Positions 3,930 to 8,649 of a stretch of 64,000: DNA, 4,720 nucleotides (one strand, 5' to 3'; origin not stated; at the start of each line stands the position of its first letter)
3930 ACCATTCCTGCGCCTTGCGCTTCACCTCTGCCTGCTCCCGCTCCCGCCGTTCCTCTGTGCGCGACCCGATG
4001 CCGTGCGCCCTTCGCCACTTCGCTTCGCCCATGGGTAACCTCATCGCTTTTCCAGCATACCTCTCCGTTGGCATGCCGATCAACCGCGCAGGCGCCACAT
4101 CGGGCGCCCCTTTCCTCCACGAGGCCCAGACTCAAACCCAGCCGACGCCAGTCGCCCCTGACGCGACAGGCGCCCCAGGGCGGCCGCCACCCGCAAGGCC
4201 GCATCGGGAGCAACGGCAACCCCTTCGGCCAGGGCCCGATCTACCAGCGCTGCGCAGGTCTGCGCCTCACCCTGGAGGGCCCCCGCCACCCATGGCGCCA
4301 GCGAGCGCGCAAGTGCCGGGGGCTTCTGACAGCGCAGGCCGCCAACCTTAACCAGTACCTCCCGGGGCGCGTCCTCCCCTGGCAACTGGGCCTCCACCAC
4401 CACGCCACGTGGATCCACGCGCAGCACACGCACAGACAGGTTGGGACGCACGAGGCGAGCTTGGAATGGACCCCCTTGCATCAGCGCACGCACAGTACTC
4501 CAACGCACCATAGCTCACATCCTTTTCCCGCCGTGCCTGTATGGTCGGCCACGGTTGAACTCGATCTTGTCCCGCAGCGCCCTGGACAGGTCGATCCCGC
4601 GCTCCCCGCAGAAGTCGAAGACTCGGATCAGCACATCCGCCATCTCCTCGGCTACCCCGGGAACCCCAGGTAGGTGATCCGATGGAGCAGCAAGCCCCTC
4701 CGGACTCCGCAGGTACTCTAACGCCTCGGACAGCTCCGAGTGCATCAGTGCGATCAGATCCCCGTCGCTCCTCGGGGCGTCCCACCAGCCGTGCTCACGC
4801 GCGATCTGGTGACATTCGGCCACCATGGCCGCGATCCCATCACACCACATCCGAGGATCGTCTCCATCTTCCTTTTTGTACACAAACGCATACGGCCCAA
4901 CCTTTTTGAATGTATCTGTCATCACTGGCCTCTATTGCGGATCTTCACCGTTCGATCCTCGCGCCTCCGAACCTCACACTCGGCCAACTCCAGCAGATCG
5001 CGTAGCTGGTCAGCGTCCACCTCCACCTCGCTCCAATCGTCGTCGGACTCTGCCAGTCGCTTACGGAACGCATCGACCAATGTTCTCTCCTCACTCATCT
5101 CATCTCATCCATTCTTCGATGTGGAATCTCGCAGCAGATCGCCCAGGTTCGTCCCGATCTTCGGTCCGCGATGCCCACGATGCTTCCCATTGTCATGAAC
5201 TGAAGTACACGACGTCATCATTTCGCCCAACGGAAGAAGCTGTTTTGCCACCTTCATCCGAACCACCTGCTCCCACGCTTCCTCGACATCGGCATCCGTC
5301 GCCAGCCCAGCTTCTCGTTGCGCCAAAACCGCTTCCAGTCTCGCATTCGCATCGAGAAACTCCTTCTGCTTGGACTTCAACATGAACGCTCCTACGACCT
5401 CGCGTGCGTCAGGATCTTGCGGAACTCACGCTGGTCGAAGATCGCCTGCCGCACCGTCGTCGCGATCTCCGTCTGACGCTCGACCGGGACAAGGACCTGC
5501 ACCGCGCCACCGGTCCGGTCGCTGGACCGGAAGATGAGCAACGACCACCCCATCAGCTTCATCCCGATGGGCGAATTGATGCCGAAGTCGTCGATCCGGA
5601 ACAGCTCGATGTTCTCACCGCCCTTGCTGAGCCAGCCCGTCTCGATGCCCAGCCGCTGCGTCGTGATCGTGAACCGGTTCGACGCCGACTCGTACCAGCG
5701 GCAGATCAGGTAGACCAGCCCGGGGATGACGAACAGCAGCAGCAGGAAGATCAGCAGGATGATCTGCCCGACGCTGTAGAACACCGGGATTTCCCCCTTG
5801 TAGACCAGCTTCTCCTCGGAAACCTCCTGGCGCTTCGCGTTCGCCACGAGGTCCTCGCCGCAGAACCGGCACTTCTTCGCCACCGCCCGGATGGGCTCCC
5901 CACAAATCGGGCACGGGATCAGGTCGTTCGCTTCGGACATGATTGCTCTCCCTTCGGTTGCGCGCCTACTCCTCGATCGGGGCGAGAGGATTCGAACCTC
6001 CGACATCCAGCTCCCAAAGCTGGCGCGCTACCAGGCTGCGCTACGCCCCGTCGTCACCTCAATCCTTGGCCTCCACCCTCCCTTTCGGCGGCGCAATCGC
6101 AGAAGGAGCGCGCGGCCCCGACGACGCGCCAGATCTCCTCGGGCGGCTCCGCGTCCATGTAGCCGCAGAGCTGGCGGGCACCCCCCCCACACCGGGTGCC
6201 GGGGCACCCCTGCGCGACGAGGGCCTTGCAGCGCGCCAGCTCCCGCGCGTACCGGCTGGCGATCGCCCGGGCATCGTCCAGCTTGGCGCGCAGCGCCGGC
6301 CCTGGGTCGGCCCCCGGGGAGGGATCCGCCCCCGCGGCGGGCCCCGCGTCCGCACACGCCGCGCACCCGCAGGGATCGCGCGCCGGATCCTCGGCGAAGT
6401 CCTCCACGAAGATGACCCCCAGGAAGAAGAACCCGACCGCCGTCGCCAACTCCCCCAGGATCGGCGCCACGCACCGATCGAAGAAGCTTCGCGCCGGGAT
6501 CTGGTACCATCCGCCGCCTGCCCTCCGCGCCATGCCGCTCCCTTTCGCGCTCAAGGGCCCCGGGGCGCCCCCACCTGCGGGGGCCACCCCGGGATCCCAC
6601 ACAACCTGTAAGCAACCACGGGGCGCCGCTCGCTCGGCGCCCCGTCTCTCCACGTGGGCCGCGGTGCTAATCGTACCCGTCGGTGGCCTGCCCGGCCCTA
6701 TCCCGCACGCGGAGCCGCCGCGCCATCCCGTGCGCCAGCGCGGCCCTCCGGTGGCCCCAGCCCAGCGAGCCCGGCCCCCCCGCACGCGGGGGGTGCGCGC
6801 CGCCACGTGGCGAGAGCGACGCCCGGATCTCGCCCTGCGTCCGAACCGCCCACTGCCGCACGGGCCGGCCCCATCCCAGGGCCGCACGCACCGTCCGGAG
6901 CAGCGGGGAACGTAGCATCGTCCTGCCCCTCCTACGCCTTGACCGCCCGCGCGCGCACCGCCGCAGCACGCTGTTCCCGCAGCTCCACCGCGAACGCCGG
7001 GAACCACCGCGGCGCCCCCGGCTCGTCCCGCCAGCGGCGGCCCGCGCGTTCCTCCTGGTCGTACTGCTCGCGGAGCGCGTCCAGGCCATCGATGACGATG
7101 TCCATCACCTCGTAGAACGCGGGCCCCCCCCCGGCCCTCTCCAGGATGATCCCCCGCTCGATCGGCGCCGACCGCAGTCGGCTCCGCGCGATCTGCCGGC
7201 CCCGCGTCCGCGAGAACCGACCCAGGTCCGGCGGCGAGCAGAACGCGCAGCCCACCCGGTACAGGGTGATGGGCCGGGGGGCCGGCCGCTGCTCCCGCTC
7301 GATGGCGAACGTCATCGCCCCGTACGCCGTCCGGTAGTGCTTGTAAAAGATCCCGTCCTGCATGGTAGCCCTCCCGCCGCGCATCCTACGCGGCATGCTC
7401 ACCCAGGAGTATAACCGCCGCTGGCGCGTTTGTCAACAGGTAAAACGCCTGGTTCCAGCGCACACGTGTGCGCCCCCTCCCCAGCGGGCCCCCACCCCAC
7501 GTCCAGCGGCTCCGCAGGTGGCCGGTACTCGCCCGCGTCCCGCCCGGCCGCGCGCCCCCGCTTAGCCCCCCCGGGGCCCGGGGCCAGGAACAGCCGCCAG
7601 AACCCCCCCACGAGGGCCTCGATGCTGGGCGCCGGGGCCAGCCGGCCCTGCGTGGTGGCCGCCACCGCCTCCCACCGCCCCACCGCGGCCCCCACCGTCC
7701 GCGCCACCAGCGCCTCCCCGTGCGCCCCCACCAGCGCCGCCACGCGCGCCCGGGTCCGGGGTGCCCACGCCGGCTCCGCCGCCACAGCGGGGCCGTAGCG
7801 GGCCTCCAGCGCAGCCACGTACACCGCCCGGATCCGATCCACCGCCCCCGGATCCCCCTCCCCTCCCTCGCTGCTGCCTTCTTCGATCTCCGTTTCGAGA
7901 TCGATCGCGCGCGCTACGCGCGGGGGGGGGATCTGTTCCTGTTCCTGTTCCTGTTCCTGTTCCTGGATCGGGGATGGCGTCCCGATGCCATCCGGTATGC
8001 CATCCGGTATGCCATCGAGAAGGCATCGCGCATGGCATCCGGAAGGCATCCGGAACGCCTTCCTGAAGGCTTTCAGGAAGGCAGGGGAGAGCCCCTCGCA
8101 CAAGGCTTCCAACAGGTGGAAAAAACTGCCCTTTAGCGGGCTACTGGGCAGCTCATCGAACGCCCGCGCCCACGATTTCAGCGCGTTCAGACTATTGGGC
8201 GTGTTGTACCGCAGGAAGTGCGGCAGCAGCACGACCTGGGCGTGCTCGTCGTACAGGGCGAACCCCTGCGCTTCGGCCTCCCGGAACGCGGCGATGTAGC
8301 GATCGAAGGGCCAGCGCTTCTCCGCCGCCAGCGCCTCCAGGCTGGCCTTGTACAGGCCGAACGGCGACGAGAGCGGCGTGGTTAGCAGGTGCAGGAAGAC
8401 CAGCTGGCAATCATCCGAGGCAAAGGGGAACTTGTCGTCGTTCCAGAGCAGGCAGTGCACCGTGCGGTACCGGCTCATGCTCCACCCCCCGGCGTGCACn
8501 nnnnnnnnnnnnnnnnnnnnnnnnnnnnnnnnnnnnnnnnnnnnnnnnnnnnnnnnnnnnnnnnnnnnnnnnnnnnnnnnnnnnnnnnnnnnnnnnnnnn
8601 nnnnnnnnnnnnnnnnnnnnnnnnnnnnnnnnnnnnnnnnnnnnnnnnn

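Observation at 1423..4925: Nucleotide-metabolism cluster: metallophosphoesterase, SplB-like radical SAM (leaderless?) and MazG-like pyrophosphohydrolase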

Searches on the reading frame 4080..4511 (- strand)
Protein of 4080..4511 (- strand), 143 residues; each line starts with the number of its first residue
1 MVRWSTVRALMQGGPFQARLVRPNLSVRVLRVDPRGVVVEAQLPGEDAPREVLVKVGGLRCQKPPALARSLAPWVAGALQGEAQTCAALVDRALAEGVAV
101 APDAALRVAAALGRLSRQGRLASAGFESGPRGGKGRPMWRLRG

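Call 3: search_protein_families(library=pfam, proteins=[window:4080-4511:-], max_evalue=0.1)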
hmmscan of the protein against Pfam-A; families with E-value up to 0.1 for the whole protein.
window:4080-4511:- (143 aa): 2 families
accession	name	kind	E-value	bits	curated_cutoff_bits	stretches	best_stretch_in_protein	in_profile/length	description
PF24881.1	DUF7739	-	0.013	16.5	27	1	69-121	16-70/98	Domain of unknown function (DUF7739)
PF00291.31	PALP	-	0.081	12.7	35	1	23-122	183-284/295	Pyridoxal-phosphate dependent enzyme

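Call 4: search_protein_families(library=phrogs, proteins=[window:4080-4511:-], max_evalue=0.01)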
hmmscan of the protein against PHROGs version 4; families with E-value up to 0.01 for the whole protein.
window:4080-4511:- (143 aa): 0 families

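Call 8: search_protein_families(library=ncbifam, proteins=[window:4080-4511:-], max_evalue=0.1)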
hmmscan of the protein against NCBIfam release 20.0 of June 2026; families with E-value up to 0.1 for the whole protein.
window:4080-4511:- (143 aa): 1 family
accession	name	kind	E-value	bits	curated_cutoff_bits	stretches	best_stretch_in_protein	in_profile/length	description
NF000488.1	chrB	exception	0.0058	16.1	620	1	28-109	171-251/280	23S rRNA (guanine(748)-N(1))-methyltransferase ChrB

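Call 83: search_protein_families(library=padloc, proteins=[window:4080-4511:-], max_evalue=0.001)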
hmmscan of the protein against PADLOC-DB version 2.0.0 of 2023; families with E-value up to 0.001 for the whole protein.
window:4080-4511:- (143 aa): 0 families

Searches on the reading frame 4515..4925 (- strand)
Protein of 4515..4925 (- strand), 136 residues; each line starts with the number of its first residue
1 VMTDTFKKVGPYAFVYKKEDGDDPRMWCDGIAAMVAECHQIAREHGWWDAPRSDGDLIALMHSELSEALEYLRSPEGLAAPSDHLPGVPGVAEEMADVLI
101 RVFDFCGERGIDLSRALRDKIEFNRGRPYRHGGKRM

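Call 3: search_protein_families(library=pfam, proteins=[window:4515-4925:-], max_evalue=0.1)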
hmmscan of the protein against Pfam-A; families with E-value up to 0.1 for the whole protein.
window:4515-4925:- (136 aa): 2 families
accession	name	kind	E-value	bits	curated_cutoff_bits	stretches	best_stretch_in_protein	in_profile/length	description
PF00967.23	Barwin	-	0.015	15.6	21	1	95-132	72-108/119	Barwin family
PF12643.12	MazG-like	-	0.041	14.6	27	0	91-125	34-67/85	MazG-like family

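Call 4: search_protein_families(library=phrogs, proteins=[window:4515-4925:-], max_evalue=0.01)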
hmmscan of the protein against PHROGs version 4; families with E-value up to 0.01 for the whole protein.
window:4515-4925:- (136 aa): 4 families
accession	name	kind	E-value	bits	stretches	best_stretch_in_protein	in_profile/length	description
phrog_3301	-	other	3e-31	109.6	1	26-134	45-167/169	pyrophosphatase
phrog_5658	-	other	2.7e-23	83.9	1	23-128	296-406/421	pyrophosphatase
phrog_9236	-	other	9.7e-16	59.1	3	32-74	7-49/191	pyrophosphatase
phrog_6945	-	unknown function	6.1e-06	26.9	1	57-128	188-255/270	-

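Call 8: search_protein_families(library=ncbifam, proteins=[window:4515-4925:-], max_evalue=0.1)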
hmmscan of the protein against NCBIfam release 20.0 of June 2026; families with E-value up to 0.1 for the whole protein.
window:4515-4925:- (136 aa): 0 families

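Call 13: search_solved_structures(query=window:4515-4925:-, max_evalue=1, show_alignments=2)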
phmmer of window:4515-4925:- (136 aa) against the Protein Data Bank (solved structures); distinct sequences matched with E-value up to 1: 10.
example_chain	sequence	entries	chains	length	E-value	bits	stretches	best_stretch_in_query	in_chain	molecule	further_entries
7ody_A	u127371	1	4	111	0.009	19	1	94-130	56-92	MazG-like pyrophosphohydrolase (MazZ)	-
7mu5_A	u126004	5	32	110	0.039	16.9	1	40-127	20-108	dCTP pyrophosphatase 1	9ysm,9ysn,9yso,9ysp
4qgp_A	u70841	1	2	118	0.13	15.2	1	44-126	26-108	pyrophosphatase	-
2yev_B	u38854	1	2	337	0.14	15.1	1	28-113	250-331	CYTOCHROME C OXIDASE SUBUNIT 2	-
2a3q_A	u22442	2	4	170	0.29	14.1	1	41-128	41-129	hypothetical protein | Protein RS21-C6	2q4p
6sqw_A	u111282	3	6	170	0.3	14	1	41-128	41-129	dCTP pyrophosphatase 1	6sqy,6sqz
2q73_A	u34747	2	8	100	0.47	13.4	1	61-131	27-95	Hypothetical protein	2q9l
2h9d_A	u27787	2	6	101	0.84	12.6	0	29-78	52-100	Salicylate biosynthesis protein pchB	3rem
3hgx_A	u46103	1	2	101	0.84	12.6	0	29-78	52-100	Salicylate biosynthesis protein pchB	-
3ret_A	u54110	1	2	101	0.85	12.6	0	29-78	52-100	Salicylate biosynthesis protein pchB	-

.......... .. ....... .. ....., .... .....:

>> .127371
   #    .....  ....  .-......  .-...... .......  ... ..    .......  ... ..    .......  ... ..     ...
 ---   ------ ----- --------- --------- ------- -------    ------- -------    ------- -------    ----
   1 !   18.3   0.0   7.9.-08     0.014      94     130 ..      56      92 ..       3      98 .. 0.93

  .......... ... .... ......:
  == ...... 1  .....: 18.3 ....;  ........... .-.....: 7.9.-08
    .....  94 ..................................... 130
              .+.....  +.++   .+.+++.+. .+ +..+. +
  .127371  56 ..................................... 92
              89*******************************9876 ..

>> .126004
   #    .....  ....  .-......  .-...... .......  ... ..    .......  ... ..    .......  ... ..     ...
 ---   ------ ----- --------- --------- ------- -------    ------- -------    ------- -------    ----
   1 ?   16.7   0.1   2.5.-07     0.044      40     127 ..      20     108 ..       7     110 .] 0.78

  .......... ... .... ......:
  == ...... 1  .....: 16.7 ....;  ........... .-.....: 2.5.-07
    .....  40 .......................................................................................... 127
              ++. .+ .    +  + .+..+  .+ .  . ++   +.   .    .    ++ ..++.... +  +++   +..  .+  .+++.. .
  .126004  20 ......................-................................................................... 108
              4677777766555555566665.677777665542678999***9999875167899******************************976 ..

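Call 48: search_protein_representatives(protein=window:4515-4922:-)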
Query: 135 residues. Proteins with E-value up to 0.001 (for the whole library): 12248; up to 1e-10: 4146; up to 1e-30: 2. The best 150 are listed.
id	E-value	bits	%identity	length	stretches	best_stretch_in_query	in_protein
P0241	9.6e-40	151.9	50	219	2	34-125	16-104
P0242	1.7e-31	125.2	57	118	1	28-133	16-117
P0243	1.0e-28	116.1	58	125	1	26-134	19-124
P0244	1.0e-27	112.8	63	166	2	31-75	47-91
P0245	2.0e-27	111.9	43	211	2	29-125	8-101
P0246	3.4e-27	111.2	51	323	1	25-134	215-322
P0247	4.9e-27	110.6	53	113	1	32-131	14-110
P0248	6.4e-27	110.3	58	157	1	33-134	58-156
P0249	7.3e-27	110.1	44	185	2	38-134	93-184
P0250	7.7e-27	110.0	67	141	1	36-133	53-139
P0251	1.0e-26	109.6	57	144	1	32-134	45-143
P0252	1.1e-26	109.5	55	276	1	33-134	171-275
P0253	1.3e-26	109.3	49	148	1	12-134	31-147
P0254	2.2e-26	108.5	50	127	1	32-133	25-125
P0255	2.7e-26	108.3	54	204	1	33-135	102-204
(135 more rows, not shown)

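Call 56: search_solved_structures(query=A4, max_evalue=0.1)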
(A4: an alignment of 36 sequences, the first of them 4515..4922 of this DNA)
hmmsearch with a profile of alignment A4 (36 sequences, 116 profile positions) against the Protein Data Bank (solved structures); distinct sequences matched with E-value up to 0.1: 12.
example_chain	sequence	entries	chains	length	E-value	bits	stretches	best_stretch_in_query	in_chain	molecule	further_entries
4qgp_A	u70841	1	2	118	2.5e-08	36.8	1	9-107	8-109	pyrophosphatase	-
2a3q_A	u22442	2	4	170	1e-06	31.6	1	14-111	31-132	hypothetical protein | Protein RS21-C6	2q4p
6sqw_A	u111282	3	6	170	1e-06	31.6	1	14-111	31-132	dCTP pyrophosphatase 1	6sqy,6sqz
7mu5_A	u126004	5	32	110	1.2e-05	28.1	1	14-107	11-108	dCTP pyrophosphatase 1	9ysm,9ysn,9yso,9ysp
2oie_A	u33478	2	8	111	1.6e-05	27.7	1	14-105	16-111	RS21-C6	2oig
7ody_A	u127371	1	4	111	6.1e-05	25.8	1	69-109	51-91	MazG-like pyrophosphohydrolase (MazZ)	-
2q73_A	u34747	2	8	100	0.00016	24.5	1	47-111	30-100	Hypothetical protein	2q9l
1vmg_A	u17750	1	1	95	0.0046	19.8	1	66-102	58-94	Hypothetical protein SSO3215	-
2q5z_A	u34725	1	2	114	0.0089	18.8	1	47-104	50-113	Hypothetical protein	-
4b93_A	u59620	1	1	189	0.021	17.7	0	44-97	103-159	VESICLE-ASSOCIATED MEMBRANE PROTEIN 7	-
3o3x_A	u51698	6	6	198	0.023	17.5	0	27-59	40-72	gp41-5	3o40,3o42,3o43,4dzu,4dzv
5ie9_A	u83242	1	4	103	0.039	16.8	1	44-107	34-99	Nucleotide pyrophosphohydrolase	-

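Call 79: search_dna_similar(query=window:4515-4922:-, collection=phages, mode=protein, max_rows=30, max_evalue=0.00001)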
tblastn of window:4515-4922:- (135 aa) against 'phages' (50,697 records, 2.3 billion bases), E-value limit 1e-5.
Records with a match: 221; places in all: 221; records where one place covers at least 80% of the query: 42.
Best place of each record, by identity: <60% 221.
By first word of the organism name: Pseudomonas 60; Gordonia 31; Microbacterium 28; Vibrio 20; Mycobacterium 15; Rhodococcus 11; Escherichia 6; Haloarcula 6; Proteus 5; Burkholderia 4; and 22 more.
By host as written in the record: Microbacterium foliorum NRRL B-24224 21; Gordonia terrae 3612 18; Pseudomonas syringae pv. actinidiae 18; - 16; Mycobacterium smegmatis mc2 155 9; Pseudomonas syringae pv. porri LMG 28495 8; Gordonia sp. 7; Rhodococcus equi NRRL B-16538 7; and 65 more.
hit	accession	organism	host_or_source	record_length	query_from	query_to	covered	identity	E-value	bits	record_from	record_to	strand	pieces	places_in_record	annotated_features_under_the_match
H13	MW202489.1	Bacteriophage sp.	Manatee Spring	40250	16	133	87%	42.6%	8e-17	81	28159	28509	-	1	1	ntP-ppase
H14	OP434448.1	Gordonia phage Hollow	Gordonia terrae 3612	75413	12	133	90%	37.6%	2e-11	66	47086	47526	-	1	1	46: MazG-like nucleotide pyrophosphohydrolase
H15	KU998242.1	Gordonia phage Demosthenes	Gordonia terrae 3612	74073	12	133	90%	37.6%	3e-10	62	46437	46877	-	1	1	44: MazG-like nucleotide pyrophosphohydrolase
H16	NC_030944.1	Gordonia phage Demosthenes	Gordonia terrae 3612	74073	12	133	90%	37.6%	3e-10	62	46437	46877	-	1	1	44: pyrophosphatase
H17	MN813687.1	Mycobacterium phage Onyinye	Mycobacterium smegmatis mc2 155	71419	1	133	99%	33.9%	4e-15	76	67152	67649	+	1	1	105: MazG-like nucleotide pyrophosphohydrolase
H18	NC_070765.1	Mycobacterium phage Onyinye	Mycobacterium smegmatis mc2 155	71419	1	133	99%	33.9%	4e-15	76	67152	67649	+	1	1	105: pyrophosphatase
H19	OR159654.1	Mycobacterium phage Aikoy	Mycobacterium smegmatis mc#155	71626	1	133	99%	33.9%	4e-15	76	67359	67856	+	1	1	106: MazG-like nucleotide pyrophosphohydrolase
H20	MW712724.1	Microbacterium phage StrawberryJamm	Microbacterium foliorum NRRL B-24224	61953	21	135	85%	38.5%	3e-16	79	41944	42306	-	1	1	60: MazG-like nucleotide pyrophosphohydrolase | 59: hypothetical protein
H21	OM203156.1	Gordonia phage Niagara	Gordonia sp.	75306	12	133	90%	36.2%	2e-10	62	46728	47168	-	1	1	45: MazG-like pyrophosphohydrolase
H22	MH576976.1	Gordonia phage Teatealatte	Gordonia terrae 3612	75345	12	133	90%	36.2%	2e-10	62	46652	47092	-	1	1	46: MazG-like nucleotide pyrophosphohydrolase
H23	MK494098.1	Gordonia phage Tredge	Gordonia terrae 3612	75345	12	133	90%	36.2%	2e-10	62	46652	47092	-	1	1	46: MazG-like nucleotide pyrophosphohydrolase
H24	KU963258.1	Gordonia phage Katyusha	Gordonia terrae 3612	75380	12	133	90%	36.2%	2e-10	62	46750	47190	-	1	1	45: MazG-like nucleotide pyrophosphohydrolase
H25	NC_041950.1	Gordonia phage Katyusha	Gordonia terrae 3612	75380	12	133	90%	36.2%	2e-10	62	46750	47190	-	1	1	45: pyrophosphatase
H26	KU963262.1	Gordonia phage Benczkowski14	Gordonia terrae 3612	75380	12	133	90%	36.2%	2e-10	62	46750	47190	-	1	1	45: MazG-like nucleotide pyrophosphohydrolase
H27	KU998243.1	Gordonia phage Kvothe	Gordonia terrae 3612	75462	12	133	90%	36.2%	2e-10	62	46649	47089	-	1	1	45: MazG-like nucleotide pyrophosphohydrolase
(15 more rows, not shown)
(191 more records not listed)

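Call 83: search_protein_families(library=padloc, proteins=[window:4515-4922:-], max_evalue=0.001)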
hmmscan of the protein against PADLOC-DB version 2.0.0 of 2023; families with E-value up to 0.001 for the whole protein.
window:4515-4922:- (135 aa): 0 families

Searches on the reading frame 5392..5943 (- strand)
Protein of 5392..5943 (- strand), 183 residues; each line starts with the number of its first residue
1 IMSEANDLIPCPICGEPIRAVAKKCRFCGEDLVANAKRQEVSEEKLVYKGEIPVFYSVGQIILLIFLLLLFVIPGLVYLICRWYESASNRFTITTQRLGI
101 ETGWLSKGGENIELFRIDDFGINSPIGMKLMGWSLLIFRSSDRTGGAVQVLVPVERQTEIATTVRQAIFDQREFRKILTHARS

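Call 27: search_protein_families(library=pfam, proteins=[window:5392-5943:-], max_evalue=0.01)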
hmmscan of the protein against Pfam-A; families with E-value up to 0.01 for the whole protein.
window:5392-5943:- (183 aa): 4 families
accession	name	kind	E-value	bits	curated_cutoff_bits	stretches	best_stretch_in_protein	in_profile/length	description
PF13248.11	Zn_ribbon_3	-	9.3e-05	22.2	27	1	9-32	3-26/26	zinc-ribbon domain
PF03703.20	bPH_2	-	0.00022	21.8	22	1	89-152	4-66/78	Bacterial PH domain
PF13240.11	Zn_Ribbon_1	-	0.0023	18.1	25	1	11-32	2-23/23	zinc-ribbon domain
PF06221.18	zf-C2HC5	-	0.0079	16.6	25.8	0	22-41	34-53/54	Putative zinc finger motif, C2HC5-type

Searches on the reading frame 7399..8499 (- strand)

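Call 10: search_protein_families(library=phrogs, proteins=[window:7399-8499:-], max_evalue=0.001)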
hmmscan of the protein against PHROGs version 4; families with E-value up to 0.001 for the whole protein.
window:7399-8499:- (366 aa): 4 families
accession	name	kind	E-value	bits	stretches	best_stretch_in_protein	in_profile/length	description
phrog_25711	-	unknown function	1.4e-15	58.8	1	8-135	3-116/164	-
phrog_1701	-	DNA, RNA and nucleotide metabolism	1.5e-15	58.8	1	8-127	1-123/323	DnaD-like helicase loader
phrog_12196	-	unknown function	1.6e-07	32.1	1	30-189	25-169/297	-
phrog_25210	-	unknown function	3.9e-06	27.7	0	27-106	23-102/207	-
